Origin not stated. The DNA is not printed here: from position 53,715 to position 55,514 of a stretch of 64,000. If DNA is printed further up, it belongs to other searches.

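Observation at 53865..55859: Split MetRS: catalytic core, overlapping Cys-rich micro-ORF, and free-standing Trbp111-like tRNA-binding domain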

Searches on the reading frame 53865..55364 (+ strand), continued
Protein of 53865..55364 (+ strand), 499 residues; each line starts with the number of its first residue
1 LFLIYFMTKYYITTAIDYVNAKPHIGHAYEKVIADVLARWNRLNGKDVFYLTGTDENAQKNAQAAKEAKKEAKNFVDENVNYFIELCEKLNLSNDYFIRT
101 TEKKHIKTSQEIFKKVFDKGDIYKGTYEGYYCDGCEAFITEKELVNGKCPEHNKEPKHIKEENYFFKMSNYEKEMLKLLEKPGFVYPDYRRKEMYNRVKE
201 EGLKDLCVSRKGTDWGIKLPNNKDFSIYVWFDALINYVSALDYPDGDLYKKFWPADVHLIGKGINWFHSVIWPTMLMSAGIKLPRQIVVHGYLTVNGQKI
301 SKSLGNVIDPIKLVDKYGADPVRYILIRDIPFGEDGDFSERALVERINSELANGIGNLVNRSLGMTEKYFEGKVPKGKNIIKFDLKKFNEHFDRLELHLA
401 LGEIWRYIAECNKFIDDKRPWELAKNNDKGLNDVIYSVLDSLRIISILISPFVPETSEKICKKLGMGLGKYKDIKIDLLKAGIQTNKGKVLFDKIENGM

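Call 12: find_encoding_contigs(protein=P0122, flank=5000, max_places=3)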
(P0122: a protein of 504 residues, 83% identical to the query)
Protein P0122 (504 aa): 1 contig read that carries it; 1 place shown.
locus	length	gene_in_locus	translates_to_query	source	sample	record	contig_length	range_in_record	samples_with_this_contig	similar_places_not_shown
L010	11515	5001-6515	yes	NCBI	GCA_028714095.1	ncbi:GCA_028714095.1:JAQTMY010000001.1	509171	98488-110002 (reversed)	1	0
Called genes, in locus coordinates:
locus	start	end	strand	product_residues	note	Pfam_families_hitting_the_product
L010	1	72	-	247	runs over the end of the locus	PF27296:MJ1341_C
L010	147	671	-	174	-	-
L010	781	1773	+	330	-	PF01047:MarR (faint), PF12802:MarR_2 (faint), PF13404:HTH_AsnC-type, PF13412:HTH_24, PF01037:AsnC_trans_reg (faint), PF13404:HTH_AsnC-type, PF13412:HTH_24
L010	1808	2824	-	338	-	PF01370:Epimerase, PF04321:RmlD_sub_bind, PF05368:NmrA (weak), PF16363:GDP_Man_Dehyd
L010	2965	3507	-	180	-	PF08433:KTI12 (weak), PF13238:AAA_18, PF13671:AAA_33 (weak), PF13207:AAA_17 (weak)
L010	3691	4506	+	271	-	-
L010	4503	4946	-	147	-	PF01230:HIT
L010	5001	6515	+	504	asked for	PF00133:tRNA-synt_1, PF01406:tRNA-synt_1e, PF09334:tRNA-synt_1g, PF00133:tRNA-synt_1, PF08264:Anticodon_1 (weak), PF19303:Anticodon_3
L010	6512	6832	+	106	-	PF01588:tRNA_bind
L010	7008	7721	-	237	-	PF14528:LAGLIDADG_3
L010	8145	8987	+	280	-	PF12146:Hydrolase_4 (weak), PF00561:Abhydrolase_1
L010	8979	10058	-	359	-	PF04406:TP6A_N, PF20768:Topo_VI_alpha, PF21180:TOP6A-Spo11_Toprim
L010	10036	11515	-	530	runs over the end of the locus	PF02518:HATPase_c, PF13589:HATPase_c_3, PF09239:Topo-VIb_trans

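Call 17: find_related_loci(query=window:53883-55364:+, collection=genome_contigs, flank=4000)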
Query window:53883-55364:+ (493 aa) in genome_contigs; peptide patterns used: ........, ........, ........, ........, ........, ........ (x = any residue, [..] = any of these).
599 stretches matched a pattern (row limit reached: there are more); 531 encode a relative of the query (tblastn E <= 1e-3); the best 80 are kept; 80 distinct loci.
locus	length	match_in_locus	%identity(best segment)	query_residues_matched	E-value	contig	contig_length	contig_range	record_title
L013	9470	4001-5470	62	1-490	0e+0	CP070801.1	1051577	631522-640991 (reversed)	MAG: Candidatus Aenigmatarchaeota archaeon isolate bin1364 chromosome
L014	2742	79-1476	67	1-469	0e+0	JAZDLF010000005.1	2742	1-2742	MAG: Candidatus Woesearchaeota archaeon isolate MEGAHIT-group-0.579 k141_8580781, whole genome shotgun sequence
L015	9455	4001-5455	64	1-490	0e+0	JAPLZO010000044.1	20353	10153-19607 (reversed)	MAG: Candidatus Woesearchaeota archaeon isolate LacPavin_0920_SED5_MAG_27_11 LacPavin_0920_SED5_scaffold_234473, whole g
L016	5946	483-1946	60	1-490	0e+0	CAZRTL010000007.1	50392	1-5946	MAG TPA_asm: Candidatus Woesearchaeota archaeon isolate binchicken_co141_573 genome assembly, contig: NODE_2903_length_5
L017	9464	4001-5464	61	1-490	0e+0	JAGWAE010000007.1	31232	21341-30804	Candidatus Woesearchaeota archaeon isolate RIFOXYA1_FULL_30_10 rifoxya1_full_scaffold_447, whole genome shotgun sequence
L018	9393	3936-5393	60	3-490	0e+0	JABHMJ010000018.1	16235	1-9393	MAG: Candidatus Woesearchaeota archaeon isolate SI037S2_bin65 k141_371321, whole genome shotgun sequence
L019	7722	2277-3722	61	3-489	0e+0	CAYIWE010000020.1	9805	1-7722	MAG TPA_asm: Candidatus Woesearchaeota archaeon isolate ERP119705_co3_634 genome assembly, contig: NODE_8509_length_9805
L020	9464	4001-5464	61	3-492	0e+0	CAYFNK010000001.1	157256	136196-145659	MAG TPA_asm: Candidatus Woesearchaeota archaeon isolate ERP019367_co1_17 genome assembly, contig: NODE_133_length_157256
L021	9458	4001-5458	60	3-490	0e+0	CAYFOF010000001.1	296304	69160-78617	MAG TPA_asm: Candidatus Woesearchaeota archaeon isolate ERP019367_co1_57 genome assembly, contig: NODE_43_length_296304_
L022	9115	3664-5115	59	1-488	0e+0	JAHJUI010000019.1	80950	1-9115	MAG: Nanoarchaeota archaeon isolate OS_PC_MetaG.mb.99 OS_PC_MetaG.mb.99_k141_389306, whole genome shotgun sequence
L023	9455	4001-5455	60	1-491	0e+0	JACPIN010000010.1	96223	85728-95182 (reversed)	MAG: Candidatus Woesearchaeota archaeon isolate NC_groundwater_441_Ag_B-0.1um_35_15 GD18-4_B1_scaffold_626726, whole gen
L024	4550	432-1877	57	3-489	0e+0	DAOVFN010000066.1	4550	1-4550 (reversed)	MAG TPA_asm: Candidatus Aenigmatarchaeota archaeon isolate CSMAG_1110 CSMAG_1110_k141_1081647_length_4550_cov_9.0000, wh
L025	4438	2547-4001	58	1-490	0e+0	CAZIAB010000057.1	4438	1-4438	MAG TPA_asm: uncultured archaeon isolate binchicken_co129_877 genome assembly, contig: NODE_72633_length_4438_cov_13.436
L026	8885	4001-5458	60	1-486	0e+0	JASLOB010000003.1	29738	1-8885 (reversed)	MAG: Candidatus Nanoarchaeia archaeon isolate Arabian11_MAG_25 c_000000276627, whole genome shotgun sequence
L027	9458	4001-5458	58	3-490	0e+0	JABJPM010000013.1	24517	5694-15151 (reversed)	MAG: Candidatus Woesearchaeota archaeon isolate SI075_bin66 k141_1108007, whole genome shotgun sequence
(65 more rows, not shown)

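Call 61: search_protein_families(library=ncbifam, proteins=[L010:6512-6829:+], max_evalue=1e-10)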
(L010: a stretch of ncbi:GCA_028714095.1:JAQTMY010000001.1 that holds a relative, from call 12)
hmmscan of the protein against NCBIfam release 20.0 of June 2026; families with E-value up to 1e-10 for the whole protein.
L010:6512-6829:+ (106 aa): 10 families
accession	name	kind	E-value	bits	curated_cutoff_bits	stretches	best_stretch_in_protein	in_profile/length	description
TIGR00399.1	metG_C_term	equivalog_domain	4.6e-38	130.2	116.65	1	2-106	34-139/139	methionine--tRNA ligase subunit beta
NF001100.0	PRK00133.1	equivalog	3.6e-37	128.3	587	1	2-106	571-676/676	methionine--tRNA ligase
NF008900.0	PRK12267.1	equivalog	2e-36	125.8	598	1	2-106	543-648/648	methionine--tRNA ligase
NF007492.0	PRK10089.1-1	equivalog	7.2e-27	93.5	150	1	2-105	4-109/110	tRNA-binding protein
NF007494.0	PRK10089.1-3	equivalog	1.1e-18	67.2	109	1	1-105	3-111/112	tRNA-binding protein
NF007495.0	PRK10089.1-4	equivalog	3e-18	66.4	117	1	1-105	4-112/113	tRNA-binding protein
NF007496.0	PRK10089.1-5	equivalog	6.2e-18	65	171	1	1-105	1-108/109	chaperone CsaA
TIGR02222.1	chap_CsaA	subfamily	2.3e-17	63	119.65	1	4-105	1-106/107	export-related chaperone CsaA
NF007493.0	PRK10089.1-2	equivalog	8.8e-15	54.7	160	1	2-105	4-111/112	tRNA-binding protein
TIGR00472.1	pheT_bact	equivalog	1.3e-13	50.1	402.65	1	8-85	41-124/798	phenylalanine--tRNA ligase subunit beta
